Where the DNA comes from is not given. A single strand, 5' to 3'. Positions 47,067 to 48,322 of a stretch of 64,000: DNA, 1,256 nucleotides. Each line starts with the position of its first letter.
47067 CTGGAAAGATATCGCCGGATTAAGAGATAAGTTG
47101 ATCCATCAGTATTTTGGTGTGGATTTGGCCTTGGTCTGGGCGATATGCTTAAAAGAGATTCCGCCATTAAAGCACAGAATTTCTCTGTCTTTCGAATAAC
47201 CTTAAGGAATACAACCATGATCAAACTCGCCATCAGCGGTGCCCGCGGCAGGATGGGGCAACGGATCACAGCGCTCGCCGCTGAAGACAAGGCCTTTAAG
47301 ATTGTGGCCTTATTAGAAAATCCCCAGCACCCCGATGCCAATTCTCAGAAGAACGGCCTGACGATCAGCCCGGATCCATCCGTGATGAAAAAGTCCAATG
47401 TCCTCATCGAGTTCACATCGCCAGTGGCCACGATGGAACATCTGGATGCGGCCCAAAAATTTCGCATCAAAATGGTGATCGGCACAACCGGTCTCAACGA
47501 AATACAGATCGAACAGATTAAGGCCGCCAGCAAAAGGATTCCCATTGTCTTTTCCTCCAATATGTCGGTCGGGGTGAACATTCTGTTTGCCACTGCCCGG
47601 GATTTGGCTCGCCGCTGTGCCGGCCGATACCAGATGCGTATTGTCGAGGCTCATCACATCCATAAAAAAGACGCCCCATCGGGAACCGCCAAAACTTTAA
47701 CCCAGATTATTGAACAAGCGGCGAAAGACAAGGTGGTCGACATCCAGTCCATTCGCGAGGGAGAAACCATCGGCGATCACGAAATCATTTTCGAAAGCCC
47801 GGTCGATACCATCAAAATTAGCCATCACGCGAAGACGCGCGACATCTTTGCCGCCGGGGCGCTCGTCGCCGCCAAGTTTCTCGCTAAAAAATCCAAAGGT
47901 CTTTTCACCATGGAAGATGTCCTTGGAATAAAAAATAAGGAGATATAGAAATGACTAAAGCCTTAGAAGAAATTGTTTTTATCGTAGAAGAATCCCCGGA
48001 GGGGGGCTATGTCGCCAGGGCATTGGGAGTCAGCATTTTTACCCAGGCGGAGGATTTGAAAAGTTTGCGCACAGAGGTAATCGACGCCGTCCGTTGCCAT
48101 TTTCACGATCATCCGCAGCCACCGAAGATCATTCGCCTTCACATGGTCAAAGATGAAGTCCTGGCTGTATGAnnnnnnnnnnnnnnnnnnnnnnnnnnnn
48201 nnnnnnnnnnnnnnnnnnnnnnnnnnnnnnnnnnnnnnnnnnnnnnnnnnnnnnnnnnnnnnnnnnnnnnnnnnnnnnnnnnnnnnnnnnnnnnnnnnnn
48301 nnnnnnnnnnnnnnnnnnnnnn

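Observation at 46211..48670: Intact dapB bracketed by two toxin-antitoxin modules and by decayed copies of its own 5' and 3' ends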

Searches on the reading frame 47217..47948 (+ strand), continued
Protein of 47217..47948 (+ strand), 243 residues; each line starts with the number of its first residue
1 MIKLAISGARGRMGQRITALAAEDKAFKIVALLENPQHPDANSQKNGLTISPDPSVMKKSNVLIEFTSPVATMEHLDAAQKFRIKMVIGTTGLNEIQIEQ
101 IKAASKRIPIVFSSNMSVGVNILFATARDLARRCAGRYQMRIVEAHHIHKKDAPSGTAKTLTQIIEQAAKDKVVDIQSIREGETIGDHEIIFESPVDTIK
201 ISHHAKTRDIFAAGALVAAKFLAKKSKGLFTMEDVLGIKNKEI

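Call 9: find_encoding_contigs(protein=P0002, flank=6000, max_places=3)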
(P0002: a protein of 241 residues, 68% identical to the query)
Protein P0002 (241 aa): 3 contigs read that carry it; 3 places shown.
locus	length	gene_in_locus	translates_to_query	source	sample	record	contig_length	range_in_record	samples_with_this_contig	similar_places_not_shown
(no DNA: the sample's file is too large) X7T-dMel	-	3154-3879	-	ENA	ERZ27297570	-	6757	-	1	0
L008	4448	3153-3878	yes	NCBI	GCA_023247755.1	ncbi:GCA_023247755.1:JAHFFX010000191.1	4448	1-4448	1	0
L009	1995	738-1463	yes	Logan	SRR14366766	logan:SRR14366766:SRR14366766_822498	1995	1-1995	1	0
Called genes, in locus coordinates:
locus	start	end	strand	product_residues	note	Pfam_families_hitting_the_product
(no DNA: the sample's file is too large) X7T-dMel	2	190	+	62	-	?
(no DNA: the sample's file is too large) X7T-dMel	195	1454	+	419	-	PF00278:Orn_DAP_Arg_deC, PF02784:Orn_Arg_deC_N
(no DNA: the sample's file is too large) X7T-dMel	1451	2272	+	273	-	PF01678:DAP_epimerase, PF26317:CntK_N (faint), PF01678:DAP_epimerase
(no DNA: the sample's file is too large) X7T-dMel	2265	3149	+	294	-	PF00701:DHDPS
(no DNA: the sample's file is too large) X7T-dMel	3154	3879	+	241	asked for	PF01113:DapB_N, PF05173:DapB_C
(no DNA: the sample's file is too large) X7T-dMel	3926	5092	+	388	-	PF00155:Aminotran_1_2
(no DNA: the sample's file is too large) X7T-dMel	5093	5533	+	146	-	PF01288:HPPK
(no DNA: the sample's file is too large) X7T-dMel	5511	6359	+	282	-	PF02569:Pantoate_ligase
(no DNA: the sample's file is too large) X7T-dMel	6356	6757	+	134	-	?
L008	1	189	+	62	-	?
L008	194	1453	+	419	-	PF00278:Orn_DAP_Arg_deC, PF02784:Orn_Arg_deC_N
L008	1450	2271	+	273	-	PF01678:DAP_epimerase, PF26317:CntK_N (faint), PF01678:DAP_epimerase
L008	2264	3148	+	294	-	PF00701:DHDPS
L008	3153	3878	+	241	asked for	PF01113:DapB_N, PF05173:DapB_C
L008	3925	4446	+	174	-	?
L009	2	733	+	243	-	?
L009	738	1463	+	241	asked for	PF01113:DapB_N, PF05173:DapB_C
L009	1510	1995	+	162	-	?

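Call 19: find_related_loci(query=A1, collection=genome_contigs, flank=6000)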
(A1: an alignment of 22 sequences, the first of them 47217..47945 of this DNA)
Query A1 (243 aa) in genome_contigs; peptide patterns used: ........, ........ (x = any residue, [..] = any of these).
599 stretches matched a pattern (row limit reached: there are more); 535 encode a relative of the query (tblastn E <= 1e-3); the best 80 are kept; 80 distinct loci.
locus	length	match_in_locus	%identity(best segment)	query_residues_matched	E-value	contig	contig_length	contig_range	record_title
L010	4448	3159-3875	68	2-240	1e-108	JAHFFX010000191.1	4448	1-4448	MAG: Candidatus Omnitrophota bacterium isolate nzgw301 NODE_87763_length_4449_cov_3.880545, whole genome shotgun sequenc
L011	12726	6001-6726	69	1-242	2e-107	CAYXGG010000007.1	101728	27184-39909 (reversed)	MAG TPA_asm: uncultured Planctomycetales bacterium isolate SRP150892_co2_491 genome assembly, contig: NODE_171_length_10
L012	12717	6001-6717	62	1-239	2e-101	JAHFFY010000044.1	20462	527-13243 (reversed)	MAG: Candidatus Omnitrophota bacterium isolate nzgw302 NODE_3483_length_20463_cov_3.880543, whole genome shotgun sequenc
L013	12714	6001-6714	64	1-238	6e-100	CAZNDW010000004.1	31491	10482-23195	MAG TPA_asm: uncultured Planctomycetales bacterium isolate binchicken_co21_435 genome assembly, contig: NODE_528_length_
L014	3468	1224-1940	64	1-239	7e-101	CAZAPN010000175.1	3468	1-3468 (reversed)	MAG TPA_asm: uncultured Planctomycetales bacterium isolate binchicken_co154_239 genome assembly, contig: NODE_66247_leng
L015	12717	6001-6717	64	1-239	1e-98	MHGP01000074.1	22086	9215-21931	MAG: Omnitrophica WOR_2 bacterium RIFCSPHIGHO2_02_FULL_48_11 rifcsphigho2_02_scaffold_5090, whole genome shotgun sequenc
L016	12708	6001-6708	65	1-236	1e-98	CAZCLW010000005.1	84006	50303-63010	MAG TPA_asm: uncultured Planctomycetales bacterium isolate SRP239054_co1_195 genome assembly, contig: NODE_157_length_84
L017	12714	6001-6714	64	1-239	2e-97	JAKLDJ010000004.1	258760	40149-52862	MAG: Candidatus Omnitrophota bacterium isolate RA.bin107 RA.bin107_4, whole genome shotgun sequence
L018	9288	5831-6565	60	1-243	2e-96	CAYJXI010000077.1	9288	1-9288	MAG TPA_asm: uncultured Planctomycetales bacterium isolate ERP125453_co1_481 genome assembly, contig: NODE_8883_length_9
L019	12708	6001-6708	64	1-236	1e-96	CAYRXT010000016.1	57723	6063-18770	MAG TPA_asm: uncultured Planctomycetales bacterium isolate SRP141376_co4_105 genome assembly, contig: NODE_968_length_57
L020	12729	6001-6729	62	1-243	3e-96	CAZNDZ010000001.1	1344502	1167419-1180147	MAG TPA_asm: uncultured Planctomycetales bacterium isolate SRP219642_co4_309 genome assembly, contig: NODE_1_length_1344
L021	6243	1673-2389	62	1-239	4e-96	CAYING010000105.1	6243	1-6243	MAG TPA_asm: uncultured Planctomycetales bacterium isolate ERP119705_co25_670 genome assembly, contig: NODE_14909_length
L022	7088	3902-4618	64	1-239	9e-96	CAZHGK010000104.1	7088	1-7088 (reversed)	MAG TPA_asm: uncultured Planctomycetales bacterium isolate SRP278252_co2_12 genome assembly, contig: NODE_22677_length_7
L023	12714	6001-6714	62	1-238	1e-95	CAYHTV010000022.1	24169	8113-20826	MAG TPA_asm: uncultured Planctomycetales bacterium isolate ERP119705_co15_632 genome assembly, contig: NODE_1850_length_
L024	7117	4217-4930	62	1-238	2e-95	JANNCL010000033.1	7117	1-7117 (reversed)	MAG: Candidatus Omnitrophota bacterium isolate OTE_78_metabat_191 OTE_78_k141_2262155, whole genome shotgun sequence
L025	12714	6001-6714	61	1-238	2e-95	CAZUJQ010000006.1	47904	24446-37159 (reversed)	MAG TPA_asm: uncultured Planctomycetales bacterium isolate binchicken_co21_390 genome assembly, contig: NODE_191_length_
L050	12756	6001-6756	62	1-243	5e-91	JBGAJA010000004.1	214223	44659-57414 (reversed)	MAG: Candidatus Omnitrophota bacterium isolate MAG_AAO_H125.54 AAOH125-54_opera_contig_294, whole genome shotgun sequenc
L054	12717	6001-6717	58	1-239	4e-90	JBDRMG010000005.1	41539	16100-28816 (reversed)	MAG: Candidatus Omnitrophota bacterium isolate MEGAHIT-group-1.82 k141_12386181, whole genome shotgun sequence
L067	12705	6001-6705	60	1-235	2e-87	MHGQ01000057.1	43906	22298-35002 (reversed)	MAG: Omnitrophica WOR_2 bacterium RIFCSPHIGHO2_02_FULL_50_17 rifcsphigho2_02_scaffold_5254, whole genome shotgun sequenc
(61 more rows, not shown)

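Call 41: search_protein_families(library=pfam, proteins=[L025:5506-5814:+, L025:8098-8544:+, L025:7947-8147:+, L067:6778-7077:+, L067:7070-7243:+, L054:6761-7255:+, L054:7252-7413:+, L017:6746-7075:+, L017:7080-7364:+, L050:7234-7785:+], max_evalue=0.01)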
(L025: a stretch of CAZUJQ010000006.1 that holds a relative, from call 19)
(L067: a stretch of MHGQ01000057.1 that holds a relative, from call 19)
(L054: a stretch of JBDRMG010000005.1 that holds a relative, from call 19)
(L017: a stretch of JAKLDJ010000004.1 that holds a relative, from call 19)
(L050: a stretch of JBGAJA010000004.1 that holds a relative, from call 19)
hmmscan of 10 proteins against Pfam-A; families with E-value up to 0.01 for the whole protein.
L025:5506-5814:+ (102 aa): 3 families
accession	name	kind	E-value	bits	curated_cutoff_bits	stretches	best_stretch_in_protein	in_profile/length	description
PF01909.29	NTP_transf_2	-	2.2e-14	54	21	1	19-96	9-91/93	Nucleotidyltransferase domain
PF18765.7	Polbeta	-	1.4e-10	41.6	26.9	1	21-94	10-83/93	Polymerase beta, Nucleotidyltransferase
PF22600.2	MTPAP-like_central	-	0.00017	22.1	27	1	21-58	36-75/139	Poly(A) RNA polymerase, mitochondrial-like, central palm domain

L025:8098-8544:+ (148 aa): 2 families
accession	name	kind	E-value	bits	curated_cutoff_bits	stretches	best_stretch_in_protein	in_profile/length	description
PF19502.5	DUF6036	-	0.00011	22.5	23.6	1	4-142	8-116/164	Nucleotidyltransferase of unknown function (DUF6036)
PF09970.15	DUF2204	-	0.0095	16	20.3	0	4-143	3-143/181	Nucleotidyl transferase of unknown function (DUF2204)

L025:7947-8147:+ (66 aa): 0 families

L067:6778-7077:+ (99 aa): 2 families
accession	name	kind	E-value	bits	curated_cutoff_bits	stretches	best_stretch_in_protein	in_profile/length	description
PF18765.7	Polbeta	-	4.1e-11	43.3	26.9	1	14-95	2-85/93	Polymerase beta, Nucleotidyltransferase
PF01909.29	NTP_transf_2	-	2.2e-10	41.2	21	1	13-96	2-92/93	Nucleotidyltransferase domain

L067:7070-7243:+ (57 aa): 0 families

L054:6761-7255:+ (164 aa): 4 families
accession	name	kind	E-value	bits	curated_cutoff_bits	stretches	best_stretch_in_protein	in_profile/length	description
PF10706.15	Aminoglyc_resit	-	5e-07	30.4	21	1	5-111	4-111/149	Aminoglycoside-2''-adenylyltransferase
PF14907.12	NTP_transf_5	-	1e-05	25.7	31.2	1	4-93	61-132/249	Uncharacterised nucleotidyltransferase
PF19502.5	DUF6036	-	4e-05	23.9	23.6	1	11-153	16-117/164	Nucleotidyltransferase of unknown function (DUF6036)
PF09970.15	DUF2204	-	0.0053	16.8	20.3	0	111-160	101-150/181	Nucleotidyl transferase of unknown function (DUF2204)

L054:7252-7413:+ (53 aa): 0 families

L017:6746-7075:+ (109 aa): 1 family
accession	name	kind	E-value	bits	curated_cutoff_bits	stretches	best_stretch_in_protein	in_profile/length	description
PF18924.5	DUF5674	-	4.5e-26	91.4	27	1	4-107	2-109/109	Protein of unknown function (DUF5674)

L017:7080-7364:+ (94 aa): 0 families

L050:7234-7785:+ (183 aa): 1 family
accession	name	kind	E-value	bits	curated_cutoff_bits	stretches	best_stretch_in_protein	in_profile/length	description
PF02498.22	Bro-N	-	6e-12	46.5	25.6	1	19-108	6-87/96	BRO family, N-terminal domain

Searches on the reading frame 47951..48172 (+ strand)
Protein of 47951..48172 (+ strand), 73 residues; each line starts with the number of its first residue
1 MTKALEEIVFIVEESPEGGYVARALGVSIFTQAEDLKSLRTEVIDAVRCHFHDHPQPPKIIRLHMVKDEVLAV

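Call 3: search_protein_families(library=pfam, proteins=[window:47951-48172:+], max_evalue=0.01)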
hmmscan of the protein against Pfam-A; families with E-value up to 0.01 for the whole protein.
window:47951-48172:+ (73 aa): 0 families

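Call 28: search_protein_families(library=ncbifam, proteins=[window:47951-48172:+], max_evalue=10)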
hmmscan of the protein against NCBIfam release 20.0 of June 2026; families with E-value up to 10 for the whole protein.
window:47951-48172:+ (73 aa): 0 families

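Call 51: search_solved_structures(query=window:47951-48169:+, max_evalue=10)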
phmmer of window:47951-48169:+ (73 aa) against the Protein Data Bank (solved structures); distinct sequences matched with E-value up to 10: 1.
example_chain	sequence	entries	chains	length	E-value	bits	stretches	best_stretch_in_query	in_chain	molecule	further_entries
7c5x_A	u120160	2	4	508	1.6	12.4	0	6-43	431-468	iota-carbonic anhydrase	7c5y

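Call 52: search_protein_families(library=padloc, proteins=[window:47951-48172:+], max_evalue=0.01)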
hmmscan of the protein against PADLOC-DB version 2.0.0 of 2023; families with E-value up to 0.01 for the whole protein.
window:47951-48172:+ (73 aa): 0 families

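Call 59: predict_structure(protein=window:47951-48169:+)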
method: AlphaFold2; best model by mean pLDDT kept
length: 73 residues; sequences in the alignment: 1
mean_pLDDT: 78.0   pTM: 0.58
mean pLDDT of the five models: 78.0, 68.4, 64.5, 52.8, 47.1
residues with pLDDT >= 90: 2; 70-90: 57; 50-70: 10; < 50: 4
segments of 3 or more residues with pLDDT < 50: none
pLDDT, mean of each block of 10 residues (from residue 1): 69 87 87 87 85 73 68 47
secondary structure, 60 per line:
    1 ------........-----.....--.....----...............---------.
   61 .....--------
elements in order: E7-14 E20-24 E27-31 H36-50 E60-65

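Call 61: fold_search(model_id=the predicted structure, library=pdb)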
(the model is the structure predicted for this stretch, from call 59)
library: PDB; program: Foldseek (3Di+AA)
matches with E <= 10: 547; with E <= 0.001: 0
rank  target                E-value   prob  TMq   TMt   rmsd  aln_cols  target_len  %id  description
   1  5by4                  8.4e-02  0.63  0.39  0.31   5.3        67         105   18  Structure and function of the Escherichia coli Tol-Pal stator protein TolR (released 2015-09-16)
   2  3a58_C                1.9e-01  0.47  0.35  0.18   6.5        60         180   15  Crystal structure of Sec3p - Rho1p complex from Saccharomyces cerevisiae (released 2010-01-12)
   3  5lg4_B                1.9e-01  0.44  0.35  0.18   6.5        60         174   15  Crystal structure of the Sec3/Sso2 complex at 2.9 angstrom resolution (released 2017-02-08)
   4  5m4y_B                2.6e-01  0.41  0.36  0.18   6.6        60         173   15  Crystal structure of the Sec3/Sso2 complex at 2.20 angstrom resolution (released 2017-02-08)
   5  5m4y_F                2.8e-01  0.41  0.36  0.18   6.6        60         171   15  Crystal structure of the Sec3/Sso2 complex at 2.20 angstrom resolution (released 2017-02-08)
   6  7q83_A                3.4e-01  0.38  0.36  0.18   6.5        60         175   15  Crystal structure of S. cerevisiae Sso2 in complex with the pleckstrin homology domain of Sec3 (released 2022-08-31)
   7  6jdc                  4.8e-01  0.13  0.30  0.13   5.7        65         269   11  Crystal structure of N-acetyl mannosmaine kinase in complex with ManNAc from Haemophilus influenzae (released 2020-02-05)
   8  3a58_E                5.5e-01  0.25  0.35  0.19   6.5        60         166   15  Crystal structure of Sec3p - Rho1p complex from Saccharomyces cerevisiae (released 2010-01-12)
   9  6qzk_A                5.9e-01  0.23  0.39  0.07   5.0        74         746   16  Structure of Clostridium butyricum Argonaute bound to a guide DNA (5' deoxycytidine) and a 19-mer target DNA (released 2019-04-24)
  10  4f3t_A                5.9e-01  0.20  0.37  0.06   4.9        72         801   12  Human Argonaute-2 - miR-20a complex (released 2012-05-30)
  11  9ij2_A                6.7e-01  0.18  0.41  0.13   6.0        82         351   12  Cryo-EM Structure of MILI-piRNA-target (22-nt, comma) (released 2024-11-13)
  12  9cbs_D                7.2e-01  0.38  0.52  0.15   4.5        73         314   12  Crystal structure of Chaetomium thermophilum Gcn2 HisRS-like domain, catalytic domain (released 2024-08-21)
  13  4db3                  7.2e-01  0.25  0.49  0.16   6.1        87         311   14  1.95 Angstrom Resolution Crystal Structure of N-acetyl-D-glucosamine kinase from Vibrio vulnificus. (released 2012-01-25)
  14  2yzt                  8.2e-01  0.66  0.47  0.51   1.9        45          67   22  Crystal structure of uncharacterized conserved protein from Thermus thermophilus HB8 (released 2007-11-06)
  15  8u6h_B                8.2e-01  0.25  0.42  0.11   4.4        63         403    8  Crystal Structure of HIV-1 Reverse Transcriptase in Complex with 3-(2-(2-(3-acryloyl-2-oxo-2,3-dihydro-1H-benzo[d]imid (released 2023-11-15)
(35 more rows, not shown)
